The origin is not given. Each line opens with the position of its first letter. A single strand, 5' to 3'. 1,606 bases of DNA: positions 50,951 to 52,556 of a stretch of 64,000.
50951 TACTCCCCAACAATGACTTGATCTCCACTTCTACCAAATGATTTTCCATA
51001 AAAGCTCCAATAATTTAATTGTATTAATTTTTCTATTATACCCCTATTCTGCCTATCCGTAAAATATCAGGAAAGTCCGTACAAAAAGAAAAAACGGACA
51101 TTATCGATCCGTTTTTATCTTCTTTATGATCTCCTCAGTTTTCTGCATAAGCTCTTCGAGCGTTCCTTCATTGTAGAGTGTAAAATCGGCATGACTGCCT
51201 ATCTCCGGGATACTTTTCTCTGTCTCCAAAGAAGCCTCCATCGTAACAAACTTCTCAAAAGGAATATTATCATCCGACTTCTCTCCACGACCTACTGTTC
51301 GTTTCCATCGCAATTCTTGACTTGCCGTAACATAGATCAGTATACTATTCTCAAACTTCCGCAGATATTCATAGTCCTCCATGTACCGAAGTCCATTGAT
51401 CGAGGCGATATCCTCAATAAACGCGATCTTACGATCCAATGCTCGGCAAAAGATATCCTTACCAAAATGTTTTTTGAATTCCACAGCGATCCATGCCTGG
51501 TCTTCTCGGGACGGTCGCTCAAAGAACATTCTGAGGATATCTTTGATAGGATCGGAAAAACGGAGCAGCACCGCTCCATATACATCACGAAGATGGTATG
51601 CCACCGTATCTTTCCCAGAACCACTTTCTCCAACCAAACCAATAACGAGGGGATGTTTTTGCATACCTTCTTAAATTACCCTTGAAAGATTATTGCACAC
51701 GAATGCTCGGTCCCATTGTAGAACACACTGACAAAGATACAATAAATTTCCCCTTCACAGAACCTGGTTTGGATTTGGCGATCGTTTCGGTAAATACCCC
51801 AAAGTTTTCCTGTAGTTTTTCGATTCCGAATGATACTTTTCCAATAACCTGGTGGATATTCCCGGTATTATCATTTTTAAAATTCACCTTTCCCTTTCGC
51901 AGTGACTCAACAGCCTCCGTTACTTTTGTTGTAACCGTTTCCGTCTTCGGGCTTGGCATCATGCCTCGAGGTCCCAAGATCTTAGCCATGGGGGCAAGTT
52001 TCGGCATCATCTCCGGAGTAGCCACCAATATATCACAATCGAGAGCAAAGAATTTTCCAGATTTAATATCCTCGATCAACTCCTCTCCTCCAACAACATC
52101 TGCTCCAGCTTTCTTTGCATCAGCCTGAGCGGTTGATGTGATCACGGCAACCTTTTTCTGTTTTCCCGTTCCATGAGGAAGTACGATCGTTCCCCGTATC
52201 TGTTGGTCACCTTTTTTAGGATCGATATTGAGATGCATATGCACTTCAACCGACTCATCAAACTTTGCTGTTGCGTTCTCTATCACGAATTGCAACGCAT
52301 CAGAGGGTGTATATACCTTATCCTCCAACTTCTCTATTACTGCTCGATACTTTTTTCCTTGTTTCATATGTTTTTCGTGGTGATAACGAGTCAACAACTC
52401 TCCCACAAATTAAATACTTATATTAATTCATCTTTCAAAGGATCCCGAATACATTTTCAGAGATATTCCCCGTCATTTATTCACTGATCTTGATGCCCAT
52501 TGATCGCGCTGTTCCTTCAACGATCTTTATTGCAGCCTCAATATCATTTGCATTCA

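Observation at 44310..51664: Contiguous 7-kb deoxynucleotide metabolism supercluster including a phage T4-type dNMP kinase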

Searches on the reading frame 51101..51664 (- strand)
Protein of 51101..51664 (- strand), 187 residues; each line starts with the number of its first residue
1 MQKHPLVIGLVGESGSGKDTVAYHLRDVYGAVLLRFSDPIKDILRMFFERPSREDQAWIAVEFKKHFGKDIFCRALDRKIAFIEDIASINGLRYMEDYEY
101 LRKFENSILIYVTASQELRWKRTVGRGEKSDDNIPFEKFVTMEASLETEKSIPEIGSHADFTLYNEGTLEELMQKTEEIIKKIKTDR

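Call 4: search_protein_families(library=pfam, proteins=[window:51101-51664:-], max_evalue=0.01)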
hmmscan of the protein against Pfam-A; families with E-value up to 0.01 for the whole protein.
window:51101-51664:- (187 aa): 9 families
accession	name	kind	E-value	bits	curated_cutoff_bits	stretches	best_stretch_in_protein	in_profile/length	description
PF21448.3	DNMK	-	2.2e-07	31.1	27.1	1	8-70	3-64/232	Deoxynucleotide monophosphate kinase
PF13238.12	AAA_18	-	5.3e-06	27.4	29.4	1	8-131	1-116/128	AAA domain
PF13671.12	AAA_33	-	1.8e-05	25.5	27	1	7-147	1-141/143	AAA domain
PF06414.18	Zeta_toxin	-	0.00013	22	22.3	1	2-136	13-156/199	Zeta toxin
PF04275.20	P-mevalo_kinase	-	0.00075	19.9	33.8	0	11-43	2-37/114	Phosphomevalonate kinase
PF08433.16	KTI12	-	0.0011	19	22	1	71-186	63-147/271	Chromatin associated protein KTI12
PF00485.24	PRK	-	0.0012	19.1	22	0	7-32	1-26/196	Phosphoribulokinase / Uridine kinase family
PF01121.26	CoaE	-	0.002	18.2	27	0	6-33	1-27/180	Dephospho-CoA kinase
PF13207.12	AAA_17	-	0.0041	17.8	27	0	11-132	1-130/136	AAA domain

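Call 13: search_solved_structures(query=window:51101-51664:-, max_evalue=1, show_alignments=2)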
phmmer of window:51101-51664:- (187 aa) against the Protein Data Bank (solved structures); distinct sequences matched with E-value up to 1: 14.
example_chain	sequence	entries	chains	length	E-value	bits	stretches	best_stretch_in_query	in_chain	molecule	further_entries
3lw7_A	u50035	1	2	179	3.7e-07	33.6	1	7-183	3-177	Adenylate kinase related protein (AdkA-like)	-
3h0k_A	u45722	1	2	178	4e-07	33.5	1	7-183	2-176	UPF0200 protein SSO1041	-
2grj_A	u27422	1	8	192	0.005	20.1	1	3-36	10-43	Dephospho-CoA kinase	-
1uf9_A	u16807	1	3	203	0.0052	20.1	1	3-27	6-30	TT1252 protein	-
1dek_A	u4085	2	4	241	0.021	18.1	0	8-45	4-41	DEOXYNUCLEOSIDE MONOPHOSPHATE KINASE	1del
2if2_A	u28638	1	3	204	0.18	15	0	8-48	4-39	Dephospho-CoA kinase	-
37ap_A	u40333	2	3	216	0.25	14.6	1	3-42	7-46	Putative adenylate kinase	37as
3adk_A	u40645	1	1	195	0.28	14.4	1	6-132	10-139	ADENYLATE KINASE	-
6az0_A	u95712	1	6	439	0.65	13.2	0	45-113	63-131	Mitochondrial inner membrane i-AAA protease supercomplex subunit YME1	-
9qko_B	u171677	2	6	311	0.68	13.2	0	1-31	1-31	cyanobacteria specific phoshoribulokinase from Hyella disjuncta PCC 6712 | cyanobacteria specific phosphoribulokinase from Chroococcidiopsis PCC 6712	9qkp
6ybh_A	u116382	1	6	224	0.73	13.1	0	104-139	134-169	Deoxynucleoside kinase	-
5b3f_A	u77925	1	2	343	0.81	12.9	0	7-35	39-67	Phosphoribulokinase/uridine kinase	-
5ycd_A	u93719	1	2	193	0.92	12.7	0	7-137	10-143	Adenylayte kinase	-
5ycf_B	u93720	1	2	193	0.92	12.7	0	7-138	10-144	Adenylate kinase isoenzyme 1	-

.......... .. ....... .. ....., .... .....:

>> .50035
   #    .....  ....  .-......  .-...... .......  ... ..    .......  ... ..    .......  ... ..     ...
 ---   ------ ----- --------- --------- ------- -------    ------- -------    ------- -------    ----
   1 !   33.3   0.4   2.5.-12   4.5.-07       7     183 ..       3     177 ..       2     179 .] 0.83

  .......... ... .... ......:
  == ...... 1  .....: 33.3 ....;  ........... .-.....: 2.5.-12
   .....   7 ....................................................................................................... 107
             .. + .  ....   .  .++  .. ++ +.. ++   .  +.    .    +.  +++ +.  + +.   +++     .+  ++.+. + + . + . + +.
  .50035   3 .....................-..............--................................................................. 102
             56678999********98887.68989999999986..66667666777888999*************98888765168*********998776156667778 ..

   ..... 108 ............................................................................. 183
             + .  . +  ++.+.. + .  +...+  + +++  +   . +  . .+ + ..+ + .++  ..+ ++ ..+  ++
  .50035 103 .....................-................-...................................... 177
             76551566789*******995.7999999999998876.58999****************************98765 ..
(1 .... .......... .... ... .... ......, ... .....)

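Call 22: search_protein_families(library=phrogs, proteins=[window:51101-51664:-], max_evalue=0.001)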
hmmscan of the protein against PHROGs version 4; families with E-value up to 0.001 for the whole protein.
window:51101-51664:- (187 aa): 4 families
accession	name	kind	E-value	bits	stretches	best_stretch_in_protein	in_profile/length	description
phrog_139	-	other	1.9e-23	84.5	1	2-185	80-265/342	deoxynucleoside monophosphate kinase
phrog_1815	-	other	6.2e-08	34.1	0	86-185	96-183/197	guanylate kinase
phrog_10255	-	other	6.9e-05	23.7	1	7-129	3-137/230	kinase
phrog_19196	-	unknown function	0.00093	20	0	4-143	13-140/165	-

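Call 53: search_protein_families(library=padloc, proteins=[window:51101-51664:-], max_evalue=0.001)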
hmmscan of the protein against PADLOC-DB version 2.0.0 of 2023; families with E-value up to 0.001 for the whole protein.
window:51101-51664:- (187 aa): 1 family
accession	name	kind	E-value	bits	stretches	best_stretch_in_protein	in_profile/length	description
PDLC02373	dCTPase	-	9.7e-08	29.3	1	3-174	152-327/630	-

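Call 56: search_dna_similar(query=window:51101-51664:-, collection=phages, mode=protein, max_evalue=0.001, max_rows=25)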
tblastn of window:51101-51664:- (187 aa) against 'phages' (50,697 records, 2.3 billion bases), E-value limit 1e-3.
Records with a match: 20; places in all: 20; records where one place covers at least 80% of the query: 15.
Best place of each record, by identity: <60% 20.
By first word of the organism name: Bacillus 14; Ralstonia 5; Moorella 1.
By host as written in the record: Bacillus cereus 4; Bacillus megaterium DSM 319 2; Priestia megaterium 2; Ralstonia solanacearum TB15-15 2; Bacillus thuringiensis kurstaki 1; Bacillus thuringiensis kurstaki ATCC 33679 1; Bacillus thuringiensis 1; Bacilus cereus 1; and 6 more.
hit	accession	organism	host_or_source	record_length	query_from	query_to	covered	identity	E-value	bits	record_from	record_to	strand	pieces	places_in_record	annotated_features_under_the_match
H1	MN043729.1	Bacillus phage vB_BmeM-Goe8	Bacillus megaterium DSM 319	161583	3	172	91%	28.3%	3e-4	46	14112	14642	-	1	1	hypothetical protein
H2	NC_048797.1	Bacillus phage vB_BmeM-Goe8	Bacillus megaterium DSM 319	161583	3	172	91%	28.3%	3e-4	46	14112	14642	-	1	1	hypothetical protein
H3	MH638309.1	Bacillus phage Hobo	Bacillus thuringiensis kurstaki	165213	8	172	88%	27.7%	8e-7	54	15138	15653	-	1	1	40: dephospho-CoA kinase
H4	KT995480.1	Bacillus phage BM15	Priestia megaterium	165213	8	172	88%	27.7%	8e-7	54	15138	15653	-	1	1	thymidylate synthase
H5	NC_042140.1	Bacillus phage BM15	Priestia megaterium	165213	8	172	88%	27.7%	8e-7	54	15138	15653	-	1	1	thymidylate synthase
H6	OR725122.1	Bacillus phage BC-VP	Bacillus cereus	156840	8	172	88%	27.6%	2e-4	47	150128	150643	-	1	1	deoxynucleoside monophosphate kinase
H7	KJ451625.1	Bacillus phage Bcp1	Bacillus cereus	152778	8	172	88%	27.2%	2e-6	53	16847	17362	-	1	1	dephospho-CoA kinase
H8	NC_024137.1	Bacillus phage Bcp1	Bacillus cereus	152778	8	172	88%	27.2%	2e-6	53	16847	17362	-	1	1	dephospho-CoA kinase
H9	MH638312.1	Bacillus phage Kioshi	Bacillus thuringiensis kurstaki ATCC ...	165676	8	172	88%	27.2%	2e-6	53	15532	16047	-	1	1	40: dephospho-CoA kinase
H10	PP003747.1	Bacillus phage Z3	Bacillus cereus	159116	8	172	88%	27.0%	3e-4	46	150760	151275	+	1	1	dephospho-CoA kinase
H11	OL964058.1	Bacillus phage vB_BtM_BMBsp2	Bacillus thuringiensis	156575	8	172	88%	27.0%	3e-4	46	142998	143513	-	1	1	adenylate kinase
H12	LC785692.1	Bacillus phage CM1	Bacilus cereus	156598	8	172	88%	27.0%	5e-4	46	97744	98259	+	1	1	adenylate kinase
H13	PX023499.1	Bacillus phage PHZU0001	Bacillus sp.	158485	8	172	88%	27.0%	6e-4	45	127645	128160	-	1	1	record has no annotation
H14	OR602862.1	Moorella phage MTATph1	Moorella thermoacetica DSM 103132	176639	10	172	87%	26.2%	8e-5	48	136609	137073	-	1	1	deoxynucleoside monophosphate kinase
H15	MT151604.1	Bacillus phage P59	Cytobacillus oceanisediminis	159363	8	174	89%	24.6%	3e-4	46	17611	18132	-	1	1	hypothetical protein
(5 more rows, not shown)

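Call 62: search_protein_representatives(protein=window:51101-51664:-)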
Query: 187 residues. Proteins with E-value up to 0.001 (for the whole library): 2402; up to 1e-10: 559; up to 1e-30: 9. The best 150 are listed.
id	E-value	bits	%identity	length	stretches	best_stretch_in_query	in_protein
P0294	6.2e-59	215.3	54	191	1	5-183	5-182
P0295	4.1e-50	186.6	51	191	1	4-179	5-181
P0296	3.7e-46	173.7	47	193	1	5-184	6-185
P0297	1.0e-41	159.2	44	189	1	3-184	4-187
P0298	9.5e-40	152.8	40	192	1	5-183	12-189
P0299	6.0e-32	127.4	36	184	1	6-183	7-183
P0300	8.2e-32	127.0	41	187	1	7-185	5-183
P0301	1.2e-31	126.4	39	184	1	4-183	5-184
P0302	4.6e-31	124.5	40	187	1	6-184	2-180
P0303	2.5e-30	122.2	35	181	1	5-182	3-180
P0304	5.7e-29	117.7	34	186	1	6-183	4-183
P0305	1.9e-28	116.0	42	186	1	6-183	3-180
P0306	2.0e-28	115.9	34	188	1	5-184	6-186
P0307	1.4e-27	113.1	39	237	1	5-173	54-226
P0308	1.6e-27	113.0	37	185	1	1-183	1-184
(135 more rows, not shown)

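Call 64: search_solved_structures(query=A3, max_evalue=0.1, show_alignments=0)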
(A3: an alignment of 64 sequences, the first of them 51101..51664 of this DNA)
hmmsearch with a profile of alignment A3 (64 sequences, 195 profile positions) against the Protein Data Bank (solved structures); distinct sequences matched with E-value up to 0.1: 195 (the best 60 are shown).
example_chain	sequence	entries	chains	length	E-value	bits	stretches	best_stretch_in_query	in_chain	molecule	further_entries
3lw7_A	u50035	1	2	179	2.6e-30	108.7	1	7-184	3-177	Adenylate kinase related protein (AdkA-like)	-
3h0k_A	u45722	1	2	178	2.7e-30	108.7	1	7-184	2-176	UPF0200 protein SSO1041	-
2grj_A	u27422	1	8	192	2.3e-10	43.6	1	4-49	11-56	Dephospho-CoA kinase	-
2if2_A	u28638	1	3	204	1.9e-08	37.4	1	108-187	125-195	Dephospho-CoA kinase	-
7xnd_B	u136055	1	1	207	2.4e-08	37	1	1-134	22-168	Phosphomevalonate kinase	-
3adk_A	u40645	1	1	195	3.6e-08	36.5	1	3-181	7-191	ADENYLATE KINASE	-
1z83_A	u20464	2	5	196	5.5e-08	35.9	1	3-177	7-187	Adenylate kinase 1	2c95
7x7s_A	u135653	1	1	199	6e-08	35.8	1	3-177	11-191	Adenylate kinase isoenzyme 1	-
8x1g_A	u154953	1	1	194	8.8e-08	35.2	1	3-177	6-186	Adenylate kinase isoenzyme 1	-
9d2f_A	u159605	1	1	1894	3.9e-07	33.1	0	8-45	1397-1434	Adenylate kinase 9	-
1dek_A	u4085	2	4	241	4.9e-07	32.8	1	8-45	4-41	DEOXYNUCLEOSIDE MONOPHOSPHATE KINASE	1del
1uf9_A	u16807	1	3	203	6.1e-07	32.5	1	3-26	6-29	TT1252 protein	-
1uky_A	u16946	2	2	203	1.3e-06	31.4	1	6-182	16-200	URIDYLATE KINASE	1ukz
5ycf_B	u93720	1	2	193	1.3e-06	31.4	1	5-151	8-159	Adenylate kinase isoenzyme 1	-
5ycd_A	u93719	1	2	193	1.6e-06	31.1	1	5-142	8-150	Adenylayte kinase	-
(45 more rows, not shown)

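Call 65: search_protein_families(library=pfam, alignment_id=A3, max_evalue=0.001)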
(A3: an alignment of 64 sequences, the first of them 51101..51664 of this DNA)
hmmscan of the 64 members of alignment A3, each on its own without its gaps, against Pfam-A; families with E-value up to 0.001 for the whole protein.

A. member 1, window:51101-51664:- (187 aa): 5 families
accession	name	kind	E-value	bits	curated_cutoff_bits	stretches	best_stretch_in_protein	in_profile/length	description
PF21448.3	DNMK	-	2.2e-07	31.1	27.1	1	8-70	3-64/232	Deoxynucleotide monophosphate kinase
PF13238.12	AAA_18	-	5.3e-06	27.4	29.4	1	8-131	1-116/128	AAA domain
PF13671.12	AAA_33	-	1.8e-05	25.5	27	1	7-147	1-141/143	AAA domain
PF06414.18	Zeta_toxin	-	0.00013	22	22.3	1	2-136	13-156/199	Zeta toxin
PF04275.20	P-mevalo_kinase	-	0.00075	19.9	33.8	0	11-43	2-37/114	Phosphomevalonate kinase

B. families by the number of members that match (of 64 scanned): 21 families
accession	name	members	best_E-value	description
PF13238.12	AAA_18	60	3.4e-25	AAA domain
PF13207.12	AAA_17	53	2.1e-30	AAA domain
PF21448.3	DNMK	36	1.4e-09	Deoxynucleotide monophosphate kinase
PF01121.26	CoaE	21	1.1e-08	Dephospho-CoA kinase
PF13671.12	AAA_33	11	1.1e-05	AAA domain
PF01712.25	dNK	7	5.1e-08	Deoxynucleoside kinase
PF04275.20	P-mevalo_kinase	6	2.9e-08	Phosphomevalonate kinase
PF00406.28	ADK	6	6.4e-07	Adenylate kinase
PF06414.18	Zeta_toxin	3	6.8e-07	Zeta toxin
PF00485.24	PRK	3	2.8e-05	Phosphoribulokinase / Uridine kinase family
PF13401.12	AAA_22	3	4.8e-05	AAA domain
PF00005.33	ABC_tran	3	8.2e-05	ABC transporter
PF02223.23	Thymidylate_kin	2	4.1e-05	Thymidylate kinase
PF02224.24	Cytidylate_kin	2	8.7e-05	Cytidylate kinase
PF20720.3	nSTAND3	2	0.00051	Novel STAND NTPase 3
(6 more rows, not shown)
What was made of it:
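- On T4 gp1-type dNMP kinase (Pfam DNMK PF21448): 36 of 64 family members hit DNMK, against 60 for AAA_18 (calls 4, 65).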

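Call 72: predict_structure(alignment_id=A3)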
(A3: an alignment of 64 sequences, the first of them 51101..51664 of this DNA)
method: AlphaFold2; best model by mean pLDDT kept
length: 187 residues; sequences in the alignment: 64
mean_pLDDT: 95.5   pTM: 0.89
mean pLDDT of the five models: 95.5, 95.5, 95.4, 95.2, 95.0
residues with pLDDT >= 90: 171; 70-90: 15; 50-70: 1; < 50: 0
segments of 3 or more residues with pLDDT < 50: none
pLDDT, mean of each block of 10 residues (from residue 1): 91 97 98 97 96 94 97 97 98 97 98 98 90 92 90 97 98 98 94
secondary structure, 60 per line:
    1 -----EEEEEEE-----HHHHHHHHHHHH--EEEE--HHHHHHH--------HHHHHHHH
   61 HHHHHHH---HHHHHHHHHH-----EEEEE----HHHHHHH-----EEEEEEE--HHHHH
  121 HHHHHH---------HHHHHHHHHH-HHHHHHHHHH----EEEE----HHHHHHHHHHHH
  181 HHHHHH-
elements in order: E6-12 H18-29 E32-35 H38-44 H53-67 H71-80 E86-90 H95-101 E107-113 H116-126 H136-145 H147-156 E161-164 H169-186

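Call 75: fold_search(model_id=the predicted structure, library=pdb)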
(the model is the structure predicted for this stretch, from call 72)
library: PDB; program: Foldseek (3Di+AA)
matches with E <= 10: 1658; with E <= 0.001: 490
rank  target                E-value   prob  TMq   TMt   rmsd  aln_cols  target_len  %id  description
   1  3lw7_A                1.6e-09  1.00  0.74  0.80   3.2       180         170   22  The Crystal Structure of an Adenylate kinase-related protein bound to AMP from sulfolobus solfataricus to 2.3A (released 2010-03-09)
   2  3h0k_A                6.5e-09  1.00  0.74  0.81   3.3       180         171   20  Crystal structure of an adenylated kinase related protein from sulfolobus solfataricus to 3.25a (released 2009-04-21)
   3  3lw7_B                7.0e-09  1.00  0.72  0.79   3.2       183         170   20  The Crystal Structure of an Adenylate kinase-related protein bound to AMP from sulfolobus solfataricus to 2.3A (released 2010-03-09)
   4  2if2_A                2.1e-08  1.00  0.64  0.62   5.0       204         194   23  Crystal Structure of the Putative Dephospho-CoA Kinase from Aquifex aeolicus, Northeast Structural Genomics Target QR7 (released 2006-10-03)
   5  1uke                  3.0e-08  1.00  0.66  0.64   5.5       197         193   20  UMP/CMP KINASE FROM SLIME MOLD (released 1998-04-29)
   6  2c95_B                3.2e-08  1.00  0.63  0.61   5.5       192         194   20  Structure of adenylate kinase 1 in complex with P1,P4-di(adenosine) tetraphosphate (released 2007-02-20)
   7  3h0k_B                4.1e-08  1.00  0.71  0.78   3.4       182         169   20  Crystal structure of an adenylated kinase related protein from sulfolobus solfataricus to 3.25a (released 2009-04-21)
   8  4ttp                  5.5e-08  1.00  0.64  0.60   5.5       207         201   19  Crystal structure of Legionella pneumophila dephospho-CoA kinase in apo-form (released 2014-12-10)
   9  3adk                  7.1e-08  1.00  0.61  0.59   5.5       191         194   21  REFINED STRUCTURE OF PORCINE CYTOSOLIC ADENYLATE KINASE AT 2.1 ANGSTROMS RESOLUTION (released 1988-01-16)
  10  1uf9_A                1.2e-07  1.00  0.63  0.62   5.5       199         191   22  Crystal structure of TT1252 from Thermus thermophilus (released 2003-11-28)
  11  5ukd                  1.6e-07  1.00  0.66  0.64   5.5       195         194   20  PH INFLUENCES FLUORIDE COORDINATION NUMBER OF THE ALFX PHOSPHORYL TRANSFER TRANSITION STATE ANALOG (released 1999-08-14)
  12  4y0a                  1.8e-07  1.00  0.61  0.63   4.6       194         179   17  Shikimate kinase from Acinetobacter baumannii in complex with shikimate (released 2015-08-12)
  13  1z83_A                2.0e-07  1.00  0.65  0.62   5.6       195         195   21  Crystal structure of human AK1A in complex with AP5A (released 2005-04-26)
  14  1udw_A                2.4e-07  1.00  0.56  0.52   7.8       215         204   15  Crystal structure of human uridine-cytidine kinase 2 complexed with a feedback-inhibitor, CTP (released 2004-05-04)
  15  5xru_A                2.5e-07  1.00  0.57  0.57   6.0       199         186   20  Crystal structure of Notothenia coriiceps adenylate kinase variant (released 2018-06-13)
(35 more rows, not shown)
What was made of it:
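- Tried and rejected: I tested it with Pfam, PDB sequence search, a 64-sequence profile, an AF2 model with Foldseek, and tblastn against 50,697 phage records (calls 4, 13, 56, 64, 65, 72, 75).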

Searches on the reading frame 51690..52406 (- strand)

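Call 4: search_protein_families(library=pfam, proteins=[window:51690-52406:-], max_evalue=0.01)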
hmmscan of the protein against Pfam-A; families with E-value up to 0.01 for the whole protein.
window:51690-52406:- (238 aa): 1 family
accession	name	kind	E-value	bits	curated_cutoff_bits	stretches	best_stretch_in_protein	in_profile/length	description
PF00687.26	Ribosomal_L1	-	9.5e-59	198.7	32.2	1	42-233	2-198/198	Ribosomal protein L1p/L10e family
